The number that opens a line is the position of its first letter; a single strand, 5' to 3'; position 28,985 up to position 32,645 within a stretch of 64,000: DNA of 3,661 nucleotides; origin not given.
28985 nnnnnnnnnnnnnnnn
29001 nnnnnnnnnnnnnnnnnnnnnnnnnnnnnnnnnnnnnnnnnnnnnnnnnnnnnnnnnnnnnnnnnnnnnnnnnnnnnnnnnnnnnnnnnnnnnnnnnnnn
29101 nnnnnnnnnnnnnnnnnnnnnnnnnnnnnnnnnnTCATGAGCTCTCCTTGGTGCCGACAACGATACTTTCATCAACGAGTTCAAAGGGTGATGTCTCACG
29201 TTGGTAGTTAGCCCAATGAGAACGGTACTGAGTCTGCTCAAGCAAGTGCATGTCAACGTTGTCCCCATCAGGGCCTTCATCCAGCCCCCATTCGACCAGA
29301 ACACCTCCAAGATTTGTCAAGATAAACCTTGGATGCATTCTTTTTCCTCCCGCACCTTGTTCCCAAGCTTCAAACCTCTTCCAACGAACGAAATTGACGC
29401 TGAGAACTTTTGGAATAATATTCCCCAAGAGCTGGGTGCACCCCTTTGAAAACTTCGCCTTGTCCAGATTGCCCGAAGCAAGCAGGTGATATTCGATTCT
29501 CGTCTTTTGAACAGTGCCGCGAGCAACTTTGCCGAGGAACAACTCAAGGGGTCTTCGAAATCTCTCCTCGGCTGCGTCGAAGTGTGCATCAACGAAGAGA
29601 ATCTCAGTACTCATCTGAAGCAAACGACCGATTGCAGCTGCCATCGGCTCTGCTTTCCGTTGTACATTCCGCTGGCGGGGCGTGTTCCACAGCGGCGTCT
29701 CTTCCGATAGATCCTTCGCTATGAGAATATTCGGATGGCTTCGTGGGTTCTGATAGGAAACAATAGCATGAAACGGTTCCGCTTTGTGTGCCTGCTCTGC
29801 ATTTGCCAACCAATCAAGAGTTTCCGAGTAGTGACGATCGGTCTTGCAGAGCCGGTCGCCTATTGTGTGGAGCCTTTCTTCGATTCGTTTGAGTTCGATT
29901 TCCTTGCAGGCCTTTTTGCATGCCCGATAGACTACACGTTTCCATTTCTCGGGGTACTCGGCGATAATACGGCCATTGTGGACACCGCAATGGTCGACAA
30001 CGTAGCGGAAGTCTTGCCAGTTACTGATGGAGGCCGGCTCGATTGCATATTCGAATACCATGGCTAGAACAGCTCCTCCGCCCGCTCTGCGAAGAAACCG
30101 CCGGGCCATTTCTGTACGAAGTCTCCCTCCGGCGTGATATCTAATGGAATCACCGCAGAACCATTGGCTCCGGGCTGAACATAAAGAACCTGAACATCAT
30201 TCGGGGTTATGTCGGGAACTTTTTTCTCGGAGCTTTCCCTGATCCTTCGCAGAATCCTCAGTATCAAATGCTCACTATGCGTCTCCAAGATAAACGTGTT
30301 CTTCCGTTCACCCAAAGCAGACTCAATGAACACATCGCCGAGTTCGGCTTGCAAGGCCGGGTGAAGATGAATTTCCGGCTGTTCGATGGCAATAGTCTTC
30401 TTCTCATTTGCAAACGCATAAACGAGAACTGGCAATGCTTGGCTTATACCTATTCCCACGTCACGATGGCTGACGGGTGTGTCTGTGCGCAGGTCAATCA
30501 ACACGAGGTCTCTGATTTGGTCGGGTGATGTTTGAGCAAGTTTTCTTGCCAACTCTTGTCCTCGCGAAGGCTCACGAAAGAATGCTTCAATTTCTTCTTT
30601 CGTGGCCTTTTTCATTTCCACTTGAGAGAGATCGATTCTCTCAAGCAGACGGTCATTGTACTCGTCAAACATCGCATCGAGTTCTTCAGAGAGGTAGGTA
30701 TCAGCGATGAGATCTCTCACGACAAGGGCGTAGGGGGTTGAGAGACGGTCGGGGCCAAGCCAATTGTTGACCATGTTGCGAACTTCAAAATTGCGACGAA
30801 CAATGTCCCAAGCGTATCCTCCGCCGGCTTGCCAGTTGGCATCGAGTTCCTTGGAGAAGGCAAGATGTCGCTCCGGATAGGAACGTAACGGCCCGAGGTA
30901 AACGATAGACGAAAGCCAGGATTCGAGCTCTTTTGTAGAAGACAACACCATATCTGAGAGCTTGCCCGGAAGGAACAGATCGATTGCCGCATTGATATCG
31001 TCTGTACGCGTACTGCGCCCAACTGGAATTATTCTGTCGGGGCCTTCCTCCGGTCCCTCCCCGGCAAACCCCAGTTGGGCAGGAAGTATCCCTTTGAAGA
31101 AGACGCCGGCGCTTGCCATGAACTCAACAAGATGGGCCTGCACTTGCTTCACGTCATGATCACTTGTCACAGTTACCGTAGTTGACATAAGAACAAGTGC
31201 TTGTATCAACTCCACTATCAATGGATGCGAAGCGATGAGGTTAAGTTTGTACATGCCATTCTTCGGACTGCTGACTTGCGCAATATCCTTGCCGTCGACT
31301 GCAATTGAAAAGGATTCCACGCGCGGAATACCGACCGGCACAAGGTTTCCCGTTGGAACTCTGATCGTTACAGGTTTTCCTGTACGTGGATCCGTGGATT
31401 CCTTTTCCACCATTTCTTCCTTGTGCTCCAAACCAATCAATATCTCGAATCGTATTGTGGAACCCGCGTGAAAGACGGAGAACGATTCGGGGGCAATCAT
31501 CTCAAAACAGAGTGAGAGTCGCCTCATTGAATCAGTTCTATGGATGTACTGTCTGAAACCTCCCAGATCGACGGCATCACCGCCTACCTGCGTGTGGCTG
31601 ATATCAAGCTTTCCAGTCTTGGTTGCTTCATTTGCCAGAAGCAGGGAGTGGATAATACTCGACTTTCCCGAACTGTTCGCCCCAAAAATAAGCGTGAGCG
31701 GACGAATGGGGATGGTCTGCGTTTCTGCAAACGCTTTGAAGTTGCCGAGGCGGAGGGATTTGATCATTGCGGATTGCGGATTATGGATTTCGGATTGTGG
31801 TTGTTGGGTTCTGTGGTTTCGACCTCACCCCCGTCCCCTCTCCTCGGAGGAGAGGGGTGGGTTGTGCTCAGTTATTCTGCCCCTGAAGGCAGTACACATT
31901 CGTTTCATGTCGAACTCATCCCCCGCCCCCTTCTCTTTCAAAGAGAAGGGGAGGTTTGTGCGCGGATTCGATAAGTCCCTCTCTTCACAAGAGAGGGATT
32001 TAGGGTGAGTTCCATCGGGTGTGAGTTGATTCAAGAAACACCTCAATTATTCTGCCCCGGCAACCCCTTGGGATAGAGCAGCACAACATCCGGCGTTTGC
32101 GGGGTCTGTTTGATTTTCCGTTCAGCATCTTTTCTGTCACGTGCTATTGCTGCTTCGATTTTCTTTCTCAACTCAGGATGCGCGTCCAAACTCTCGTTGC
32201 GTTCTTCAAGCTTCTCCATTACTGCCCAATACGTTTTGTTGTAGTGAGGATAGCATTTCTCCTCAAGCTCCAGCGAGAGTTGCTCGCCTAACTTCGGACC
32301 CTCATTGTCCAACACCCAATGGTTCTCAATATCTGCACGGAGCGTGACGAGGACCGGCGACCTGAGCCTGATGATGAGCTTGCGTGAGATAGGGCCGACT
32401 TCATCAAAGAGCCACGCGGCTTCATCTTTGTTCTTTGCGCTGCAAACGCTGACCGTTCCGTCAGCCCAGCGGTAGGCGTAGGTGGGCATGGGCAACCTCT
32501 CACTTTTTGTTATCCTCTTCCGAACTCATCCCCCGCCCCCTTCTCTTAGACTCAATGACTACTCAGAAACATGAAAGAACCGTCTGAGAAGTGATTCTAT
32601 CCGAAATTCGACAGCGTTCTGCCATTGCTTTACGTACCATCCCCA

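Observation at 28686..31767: Septu-like cluster: PtuA-type ABC ATPase (DUF3696-like tail) followed by an unknown 308-aa protein and a 150-aa HNH-like protein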

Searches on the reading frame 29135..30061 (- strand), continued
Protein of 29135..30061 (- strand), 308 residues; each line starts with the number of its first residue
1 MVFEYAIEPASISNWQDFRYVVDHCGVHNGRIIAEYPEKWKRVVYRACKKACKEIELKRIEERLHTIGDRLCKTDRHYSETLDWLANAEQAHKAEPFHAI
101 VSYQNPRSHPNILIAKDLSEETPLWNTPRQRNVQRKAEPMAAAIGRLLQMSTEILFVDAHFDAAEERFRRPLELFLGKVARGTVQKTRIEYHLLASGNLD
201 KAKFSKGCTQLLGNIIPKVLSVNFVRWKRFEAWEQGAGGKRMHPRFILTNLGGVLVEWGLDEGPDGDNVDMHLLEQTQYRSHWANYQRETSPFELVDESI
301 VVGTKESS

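Call 64: find_encoding_contigs(protein=P0184, flank=7000, max_places=1)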
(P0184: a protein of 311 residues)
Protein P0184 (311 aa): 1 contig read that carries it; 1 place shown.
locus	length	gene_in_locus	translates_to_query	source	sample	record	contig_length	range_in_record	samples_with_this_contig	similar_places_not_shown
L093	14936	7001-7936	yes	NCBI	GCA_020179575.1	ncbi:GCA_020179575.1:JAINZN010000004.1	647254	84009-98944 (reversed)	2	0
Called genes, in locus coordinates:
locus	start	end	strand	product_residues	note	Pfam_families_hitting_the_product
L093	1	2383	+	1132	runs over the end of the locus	PF13643:DUF4145 (weak), PF04313:HSDR_N, PF00270:DEAD, PF04851:ResIII, PF18766:SWI2_SNF2, PF00271:Helicase_C (weak), PF08463:EcoEI_R_C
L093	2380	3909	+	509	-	PF12161:HsdM_N, PF02384:N6_Mtase, PF01170:UPF0020, PF07669:Eco57I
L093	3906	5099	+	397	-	PF01420:Methylase_S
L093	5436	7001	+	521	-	PF02463:SMC_N (weak), PF13175:AAA_15, PF13476:AAA_23, PF13304:AAA_21, PF13175:AAA_15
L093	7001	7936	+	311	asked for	-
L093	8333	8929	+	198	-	-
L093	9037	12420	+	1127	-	PF27201:YjiT_N, PF27205:YjiT_2nd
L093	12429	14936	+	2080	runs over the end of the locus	PF00270:DEAD, PF04851:ResIII (weak), PF27116:YjiV_N, PF00271:Helicase_C, PF09369:MZB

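Call 65: find_encoding_contigs(protein=P0315, flank=7000, max_places=1)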
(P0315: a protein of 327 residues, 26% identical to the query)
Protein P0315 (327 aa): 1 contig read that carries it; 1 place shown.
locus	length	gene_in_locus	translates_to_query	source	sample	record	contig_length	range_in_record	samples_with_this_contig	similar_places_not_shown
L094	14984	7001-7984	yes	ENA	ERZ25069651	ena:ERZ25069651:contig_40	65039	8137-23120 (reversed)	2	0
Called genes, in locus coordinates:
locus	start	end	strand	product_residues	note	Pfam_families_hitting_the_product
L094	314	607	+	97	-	-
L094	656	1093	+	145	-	PF13274:SocA_Panacea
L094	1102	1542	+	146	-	-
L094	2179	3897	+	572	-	PF12161:HsdM_N, PF02384:N6_Mtase, PF01170:UPF0020, PF07669:Eco57I (faint), PF02384:N6_Mtase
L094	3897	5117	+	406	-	PF01420:Methylase_S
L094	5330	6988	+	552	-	PF13175:AAA_15, PF13476:AAA_23 (weak), PF13304:AAA_21, PF13175:AAA_15, PF12476:DUF3696 (weak)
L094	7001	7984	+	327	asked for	-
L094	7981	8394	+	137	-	PF12161:HsdM_N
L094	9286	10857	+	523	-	PF12161:HsdM_N, PF02384:N6_Mtase, PF05175:MTS (weak)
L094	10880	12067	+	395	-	PF01420:Methylase_S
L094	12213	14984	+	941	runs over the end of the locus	PF04313:HSDR_N, PF00270:DEAD, PF04851:ResIII, PF18766:SWI2_SNF2, PF22679:T1R_D3-like, PF12008:EcoR124_C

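Call 66: find_encoding_contigs(protein=P0314, flank=7000, max_places=2)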
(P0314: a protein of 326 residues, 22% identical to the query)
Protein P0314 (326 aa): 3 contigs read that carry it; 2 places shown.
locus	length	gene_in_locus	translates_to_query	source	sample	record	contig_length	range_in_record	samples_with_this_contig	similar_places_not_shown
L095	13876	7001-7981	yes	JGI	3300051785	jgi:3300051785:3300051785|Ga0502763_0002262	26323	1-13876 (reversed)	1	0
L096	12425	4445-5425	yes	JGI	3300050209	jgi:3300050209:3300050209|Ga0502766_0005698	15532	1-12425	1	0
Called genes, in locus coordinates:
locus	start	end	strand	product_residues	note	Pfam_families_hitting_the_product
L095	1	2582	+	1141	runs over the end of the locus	PF04313:HSDR_N, PF13588:HSDR_N_2 (weak), PF00270:DEAD, PF04851:ResIII, PF18766:SWI2_SNF2, PF00271:Helicase_C, PF08463:EcoEI_R_C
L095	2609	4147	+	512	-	PF12161:HsdM_N, PF02384:N6_Mtase, PF01170:UPF0020, PF07669:Eco57I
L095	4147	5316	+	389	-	PF01420:Methylase_S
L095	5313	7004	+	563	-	PF02463:SMC_N (weak), PF13175:AAA_15, PF13476:AAA_23, PF13304:AAA_21, PF13175:AAA_15 (weak)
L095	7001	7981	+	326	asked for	-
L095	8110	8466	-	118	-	-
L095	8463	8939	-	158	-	-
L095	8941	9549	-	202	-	PF10544:T5orf172, PF13455:MUG113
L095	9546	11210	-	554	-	PF00176:SNF2-rel_dom, PF00270:DEAD, PF04851:ResIII, PF18766:SWI2_SNF2, PF00271:Helicase_C (weak), PF12773:DZR (weak), PF13240:Zn_Ribbon_1 (faint)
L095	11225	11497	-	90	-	-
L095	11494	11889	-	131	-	-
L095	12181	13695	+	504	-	PF02646:RmuC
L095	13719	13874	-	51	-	?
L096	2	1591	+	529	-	?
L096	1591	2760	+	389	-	PF01420:Methylase_S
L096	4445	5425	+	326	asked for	-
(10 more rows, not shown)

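Call 67: find_encoding_contigs(protein=P0287, flank=7000, max_places=1)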
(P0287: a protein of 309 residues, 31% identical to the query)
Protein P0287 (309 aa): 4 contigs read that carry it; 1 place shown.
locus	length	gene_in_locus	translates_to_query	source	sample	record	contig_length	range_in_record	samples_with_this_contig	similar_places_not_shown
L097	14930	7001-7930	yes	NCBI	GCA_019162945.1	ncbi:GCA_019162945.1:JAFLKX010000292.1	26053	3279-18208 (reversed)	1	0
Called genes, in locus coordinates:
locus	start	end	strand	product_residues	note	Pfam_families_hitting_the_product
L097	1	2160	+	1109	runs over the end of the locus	PF04313:HSDR_N, PF00270:DEAD, PF04851:ResIII, PF18766:SWI2_SNF2, PF08463:EcoEI_R_C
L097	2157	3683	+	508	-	PF12161:HsdM_N, PF02384:N6_Mtase, PF07669:Eco57I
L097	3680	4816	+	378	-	PF01420:Methylase_S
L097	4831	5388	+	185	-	-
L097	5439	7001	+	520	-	PF02463:SMC_N (weak), PF13175:AAA_15, PF13476:AAA_23, PF13304:AAA_21, PF13175:AAA_15 (weak)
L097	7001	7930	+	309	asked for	-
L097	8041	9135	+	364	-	PF01734:Patatin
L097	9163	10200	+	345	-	PF21654:DncV-like_NTFase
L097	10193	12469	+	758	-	PF14461:Prok-E2_B, PF00899:ThiF, PF14464:Prok-JAB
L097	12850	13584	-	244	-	PF09722:Xre_MbcA_ParS_C (weak)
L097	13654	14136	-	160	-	PF20432:Xre-like-HTH (faint), PF09722:Xre_MbcA_ParS_C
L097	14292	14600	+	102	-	PF20274:cREC_REC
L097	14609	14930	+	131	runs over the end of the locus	-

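Call 68: find_encoding_contigs(protein=P0300, flank=7000, max_places=2)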
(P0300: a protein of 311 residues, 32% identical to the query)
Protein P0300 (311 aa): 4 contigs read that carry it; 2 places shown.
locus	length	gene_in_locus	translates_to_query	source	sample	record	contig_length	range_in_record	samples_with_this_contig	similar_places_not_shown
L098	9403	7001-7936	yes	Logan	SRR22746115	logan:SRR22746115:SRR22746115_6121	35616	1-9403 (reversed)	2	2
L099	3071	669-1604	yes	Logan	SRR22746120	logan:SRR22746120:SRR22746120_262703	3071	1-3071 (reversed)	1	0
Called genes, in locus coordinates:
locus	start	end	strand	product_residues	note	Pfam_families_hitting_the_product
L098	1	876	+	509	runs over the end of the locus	PF12161:HsdM_N, PF02384:N6_Mtase, PF01170:UPF0020, PF07669:Eco57I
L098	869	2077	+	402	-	PF01420:Methylase_S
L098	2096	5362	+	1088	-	PF04851:ResIII, PF00270:DEAD, PF00271:Helicase_C (weak)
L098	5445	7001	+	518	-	PF02463:SMC_N (weak), PF13175:AAA_15, PF13476:AAA_23, PF13304:AAA_21, PF13175:AAA_15, PF12476:DUF3696 (weak)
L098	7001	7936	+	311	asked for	-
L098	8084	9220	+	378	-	PF13506:Glyco_transf_21, PF13641:Glyco_tranf_2_3, PF13632:Glyco_trans_2_3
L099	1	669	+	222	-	?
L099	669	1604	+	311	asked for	-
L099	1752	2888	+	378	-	PF13506:Glyco_transf_21, PF13641:Glyco_tranf_2_3, PF13632:Glyco_trans_2_3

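Call 86: find_related_loci(query=A7, collection=metagenome_contigs, flank=8000)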
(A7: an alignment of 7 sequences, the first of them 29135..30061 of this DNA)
Query A7 (308 aa) in metagenome_contigs; peptide patterns used: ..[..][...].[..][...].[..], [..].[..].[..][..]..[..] (x = any residue, [..] = any of these).
478 stretches matched a pattern; 242 encode a relative of the query (tblastn E <= 1e-3); the best 80 are kept; 80 distinct loci.
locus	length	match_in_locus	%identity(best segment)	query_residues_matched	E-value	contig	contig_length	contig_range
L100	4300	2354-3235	41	1-304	2e-83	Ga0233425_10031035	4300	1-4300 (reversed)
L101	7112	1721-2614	44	1-305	2e-83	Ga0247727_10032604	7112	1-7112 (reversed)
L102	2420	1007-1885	42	1-303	4e-85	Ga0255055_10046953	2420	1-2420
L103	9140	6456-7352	42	1-306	5e-81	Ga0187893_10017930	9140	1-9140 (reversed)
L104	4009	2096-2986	42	1-304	8e-81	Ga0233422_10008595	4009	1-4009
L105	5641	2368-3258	42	1-304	1e-80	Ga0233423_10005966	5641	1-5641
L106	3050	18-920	41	1-308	5e-80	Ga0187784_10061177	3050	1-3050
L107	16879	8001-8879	39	1-303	4e-76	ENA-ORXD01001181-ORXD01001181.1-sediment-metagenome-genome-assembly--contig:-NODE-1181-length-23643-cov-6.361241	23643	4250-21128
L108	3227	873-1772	43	1-305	6e-76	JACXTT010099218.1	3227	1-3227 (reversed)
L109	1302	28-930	42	1-307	1e-77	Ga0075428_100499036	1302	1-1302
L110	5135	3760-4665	42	1-305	7e-71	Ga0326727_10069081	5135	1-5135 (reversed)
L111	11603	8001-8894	39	1-305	6e-69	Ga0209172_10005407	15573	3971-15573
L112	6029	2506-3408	42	1-303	3e-66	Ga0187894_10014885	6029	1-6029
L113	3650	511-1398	39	1-305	9e-66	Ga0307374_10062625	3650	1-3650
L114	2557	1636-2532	39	1-306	3e-66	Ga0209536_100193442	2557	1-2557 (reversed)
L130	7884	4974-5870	36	1-304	2e-58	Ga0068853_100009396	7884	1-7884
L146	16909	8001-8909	36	1-305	4e-53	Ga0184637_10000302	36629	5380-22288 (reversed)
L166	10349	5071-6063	33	1-304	2e-49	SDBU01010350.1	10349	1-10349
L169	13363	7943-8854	33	1-304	5e-49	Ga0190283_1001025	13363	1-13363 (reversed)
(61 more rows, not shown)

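Call 92: search_protein_families(library=pfam, proteins=[L130:74-1624:+, L130:1557-1994:+, L130:2050-3072:-, L169:3698-4603:+, L169:4567-6495:+, L146:3701-6304:+, L166:1418-3265:+, L103:4184-4816:+, L100:65-538:+, L112:57-560:+], max_evalue=0.001)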
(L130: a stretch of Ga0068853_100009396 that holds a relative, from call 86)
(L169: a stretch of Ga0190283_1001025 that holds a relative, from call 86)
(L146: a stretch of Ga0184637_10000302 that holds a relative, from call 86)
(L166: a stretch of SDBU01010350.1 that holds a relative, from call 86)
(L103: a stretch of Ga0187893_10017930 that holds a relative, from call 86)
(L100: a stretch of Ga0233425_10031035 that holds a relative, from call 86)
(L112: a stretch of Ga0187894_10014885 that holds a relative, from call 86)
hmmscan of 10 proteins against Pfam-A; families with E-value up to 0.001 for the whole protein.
L130:74-1624:+ (517 aa): 1 family
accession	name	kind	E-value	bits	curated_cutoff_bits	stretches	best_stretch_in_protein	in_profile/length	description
PF07719.23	TPR_2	-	8.5e-06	26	27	0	319-345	2-28/34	Tetratricopeptide repeat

L130:1557-1994:+ (146 aa): 0 families

L130:2050-3072:- (341 aa): 0 families

L169:3698-4603:+ (302 aa): 2 families
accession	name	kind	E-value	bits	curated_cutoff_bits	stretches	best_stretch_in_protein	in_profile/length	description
PF00892.27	EamA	-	7.1e-45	153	28.2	2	11-144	2-134/135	EamA-like transporter family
PF03151.22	TPT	-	1.8e-06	28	30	1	62-250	55-238/291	Triose-phosphate Transporter family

L169:4567-6495:+ (643 aa): 4 families
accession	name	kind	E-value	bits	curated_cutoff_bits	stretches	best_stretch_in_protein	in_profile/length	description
PF00204.31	DNA_gyraseB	-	1.5e-42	145.5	27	1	233-399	1-169/173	DNA gyrase B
PF00986.26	DNA_gyraseB_C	-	1.4e-25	89.6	29.8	1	572-635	1-63/63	DNA gyrase B subunit, carboxyl terminus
PF02518.31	HATPase_c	-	1.9e-15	57.7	26.4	1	43-185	2-108/111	Histidine kinase-, DNA gyrase B-, and HSP90-like ATPase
PF01751.28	Toprim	-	2.7e-13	50.4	23.1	1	428-537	1-94/96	Toprim domain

L146:3701-6304:+ (868 aa): 4 families
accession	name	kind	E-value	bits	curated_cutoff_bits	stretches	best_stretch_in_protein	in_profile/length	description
PF13166.12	AAA_13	-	7.6e-12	45.2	36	1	636-726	497-597/713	AAA domain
PF02463.25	SMC_N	-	5.3e-10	39.5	40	1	532-701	115-198/220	RecF/RecN/SMC N terminal domain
PF13304.12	AAA_21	-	1.5e-08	35.5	27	1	639-701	238-299/304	AAA domain, putative AbiEii toxin, Type IV TA system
PF13476.12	AAA_23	-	0.0002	22.5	27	1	101-130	5-33/201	AAA domain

L166:1418-3265:+ (616 aa): 6 families
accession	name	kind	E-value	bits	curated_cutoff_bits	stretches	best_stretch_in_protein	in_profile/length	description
PF13175.12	AAA_15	-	4.4e-23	82.9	32.1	2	1-77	1-80/374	AAA ATPase domain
PF13304.12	AAA_21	-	4.7e-20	73.3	27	2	225-306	224-304/304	AAA domain, putative AbiEii toxin, Type IV TA system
PF02463.25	SMC_N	-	1.7e-17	64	40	1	3-323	2-218/220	RecF/RecN/SMC N terminal domain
PF20469.4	OLD-like_TOPRIM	-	2.5e-10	41.2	23.2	1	355-422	1-67/67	Overcoming lysogenization defect protein-like, TOPRIM domain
PF11398.14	DUF2813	-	1e-08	35.4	21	0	262-348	284-366/372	Protein of unknown function (DUF2813)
PF13476.12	AAA_23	-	5.2e-06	27.7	27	1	5-53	1-50/201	AAA domain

L103:4184-4816:+ (211 aa): 0 families

L100:65-538:+ (158 aa): 1 family
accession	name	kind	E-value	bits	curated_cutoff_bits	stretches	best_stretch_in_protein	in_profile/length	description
PF25601.1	AAA_lid_14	-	2.2e-19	69.5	27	1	8-96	1-85/87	AAA+ ATPase lid domain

L112:57-560:+ (168 aa): 1 family
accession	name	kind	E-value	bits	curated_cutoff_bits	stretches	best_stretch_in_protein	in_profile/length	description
PF05168.19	HEPN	-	8.8e-16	58.6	22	1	43-160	2-116/117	HEPN domain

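Call 96: search_dna_similar(query=window:29135-30061:-, collection=plasmids, mode=protein, max_evalue=0.00001, max_rows=15)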
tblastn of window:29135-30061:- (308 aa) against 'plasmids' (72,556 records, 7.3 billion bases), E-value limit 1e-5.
Records with a match: 4; places in all: 4; records where one place covers at least 80% of the query: 3.
Best place of each record, by identity: <60% 4.
By first word of the organism name: Methylocella 2; Deinococcus 1; Azotobacter 1.
By predicted mobility (MOB-suite, as given by PLSDB): non-mobilizable 3; mobilizable 1.
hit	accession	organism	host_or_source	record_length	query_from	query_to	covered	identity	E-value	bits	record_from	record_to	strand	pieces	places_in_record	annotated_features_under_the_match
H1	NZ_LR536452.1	Methylocella tundrae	-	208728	1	307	100%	29.6%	3e-35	142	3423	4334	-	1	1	hypothetical protein | AAA family ATPase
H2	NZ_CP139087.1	Methylocella tundrae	Single cell,tundra wetland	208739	1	307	100%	29.6%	3e-35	142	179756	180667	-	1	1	hypothetical protein | AAA family ATPase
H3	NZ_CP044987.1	Deinococcus sp. AJ005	single cell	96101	1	286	93%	30.7%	3e-31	130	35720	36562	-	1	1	hypothetical protein | AAA family ATPase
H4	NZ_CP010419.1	Azotobacter chroococcum NCIMB 8003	cell culture,soil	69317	5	161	51%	34.6%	2e-16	87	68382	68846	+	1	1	hypothetical protein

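Call 98: get_annotated_region(hit=H1, flank=8000)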
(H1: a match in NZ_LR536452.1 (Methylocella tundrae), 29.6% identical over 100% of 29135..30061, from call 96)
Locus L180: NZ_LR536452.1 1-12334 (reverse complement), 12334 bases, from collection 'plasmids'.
description: Methylocella tundrae isolate MTUNDRAET4 annotated genome plasmid 3
organism: Methylocella tundrae (NCBI taxid 227605)
taxonomy: Bacteria; Pseudomonadota; Alphaproteobacteria; Hyphomicrobiales; Beijerinckiaceae; Methylocella; Methylocella tundrae
host: -; source: -; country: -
typing (MOB-suite, as given by PLSDB): non-mobilizable
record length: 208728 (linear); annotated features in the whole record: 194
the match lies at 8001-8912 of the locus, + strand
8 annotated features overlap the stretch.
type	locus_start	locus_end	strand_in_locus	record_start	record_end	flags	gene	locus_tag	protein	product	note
CDS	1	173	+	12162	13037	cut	-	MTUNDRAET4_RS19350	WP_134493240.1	WYL domain-containing protein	-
CDS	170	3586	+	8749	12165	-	-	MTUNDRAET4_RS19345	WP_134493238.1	DEAD/DEAH box helicase family protein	-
CDS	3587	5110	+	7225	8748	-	-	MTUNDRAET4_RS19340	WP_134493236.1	class I SAM-dependent DNA methyltransferase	-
CDS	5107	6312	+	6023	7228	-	-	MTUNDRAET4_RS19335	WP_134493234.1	restriction endonuclease subunit S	GO:0006304 - DNA modification [Evidence IEA]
CDS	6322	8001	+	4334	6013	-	-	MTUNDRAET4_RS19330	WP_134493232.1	AAA family ATPase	-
CDS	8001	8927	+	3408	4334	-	-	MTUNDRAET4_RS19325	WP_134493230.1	hypothetical protein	-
CDS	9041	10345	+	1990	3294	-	-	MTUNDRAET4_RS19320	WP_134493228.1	SIR2 family protein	-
CDS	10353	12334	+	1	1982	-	-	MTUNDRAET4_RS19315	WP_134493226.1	DUF87 domain-containing protein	-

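Call 99: get_annotated_region(hit=H3, flank=8000)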
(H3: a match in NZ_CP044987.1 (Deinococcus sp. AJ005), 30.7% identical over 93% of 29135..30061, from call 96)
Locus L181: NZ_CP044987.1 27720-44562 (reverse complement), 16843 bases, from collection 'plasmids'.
description: Deinococcus sp. AJ005 plasmid p96k, complete sequence
organism: Deinococcus sp. AJ005 (NCBI taxid 2652443)
taxonomy: Bacteria; Deinococcota; Deinococci; Deinococcales; Deinococcaceae; Deinococcus; Deinococcus sp. AJ005
host: -; source: single cell; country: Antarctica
typing (MOB-suite, as given by PLSDB): non-mobilizable
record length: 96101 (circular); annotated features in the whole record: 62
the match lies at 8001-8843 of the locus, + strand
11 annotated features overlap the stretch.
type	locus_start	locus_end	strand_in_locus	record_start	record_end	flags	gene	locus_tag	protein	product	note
CDS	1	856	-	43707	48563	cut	-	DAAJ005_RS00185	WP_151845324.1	UvrD-helicase domain-containing protein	-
CDS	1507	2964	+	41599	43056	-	-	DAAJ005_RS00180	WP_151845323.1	replication initiator protein A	-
CDS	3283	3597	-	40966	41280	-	-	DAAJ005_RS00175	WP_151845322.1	hypothetical protein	-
CDS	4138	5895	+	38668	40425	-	-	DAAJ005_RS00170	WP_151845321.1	hypothetical protein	-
CDS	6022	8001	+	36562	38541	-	-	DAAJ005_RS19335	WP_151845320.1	AAA family ATPase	-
CDS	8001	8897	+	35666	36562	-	-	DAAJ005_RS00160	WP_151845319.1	hypothetical protein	-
CDS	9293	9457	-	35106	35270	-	-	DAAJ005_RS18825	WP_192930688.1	D-alanyl-D-alanine carboxypeptidase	GO:0006508 - proteolysis [Evidence IEA]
CDS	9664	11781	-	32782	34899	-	-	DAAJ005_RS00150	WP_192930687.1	DUF2357 domain-containing protein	-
CDS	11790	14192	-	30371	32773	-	-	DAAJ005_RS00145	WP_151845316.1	AAA family ATPase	-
CDS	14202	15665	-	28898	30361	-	-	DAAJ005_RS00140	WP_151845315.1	hypothetical protein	-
CDS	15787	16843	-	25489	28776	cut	-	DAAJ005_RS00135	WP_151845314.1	AAA domain-containing protein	-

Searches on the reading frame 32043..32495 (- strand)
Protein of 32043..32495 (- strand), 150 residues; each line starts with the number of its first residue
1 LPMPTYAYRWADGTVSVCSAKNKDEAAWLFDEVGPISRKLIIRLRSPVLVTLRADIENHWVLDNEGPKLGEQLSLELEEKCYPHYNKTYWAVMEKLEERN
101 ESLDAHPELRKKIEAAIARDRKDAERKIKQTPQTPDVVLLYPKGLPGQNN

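Call 3: search_protein_families(library=pfam, proteins=[window:32043-32495:-], max_evalue=1)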
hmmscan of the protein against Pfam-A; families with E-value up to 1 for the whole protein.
window:32043-32495:- (150 aa): 0 families

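Call 4: search_protein_families(library=padloc, proteins=[window:32043-32495:-], max_evalue=1)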
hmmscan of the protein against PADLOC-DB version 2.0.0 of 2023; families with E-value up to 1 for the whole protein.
window:32043-32495:- (150 aa): 0 families

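Call 5: search_protein_families(library=ncbifam, proteins=[window:32043-32495:-], max_evalue=1)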
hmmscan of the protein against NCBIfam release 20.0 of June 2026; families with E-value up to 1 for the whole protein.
window:32043-32495:- (150 aa): 1 family
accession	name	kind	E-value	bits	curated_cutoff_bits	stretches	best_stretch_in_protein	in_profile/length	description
NF053816.1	List_LCP_LPXTG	equivalog_domain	0.16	11.9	175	0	108-140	40-72/179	putative cellulose-binding protein LCP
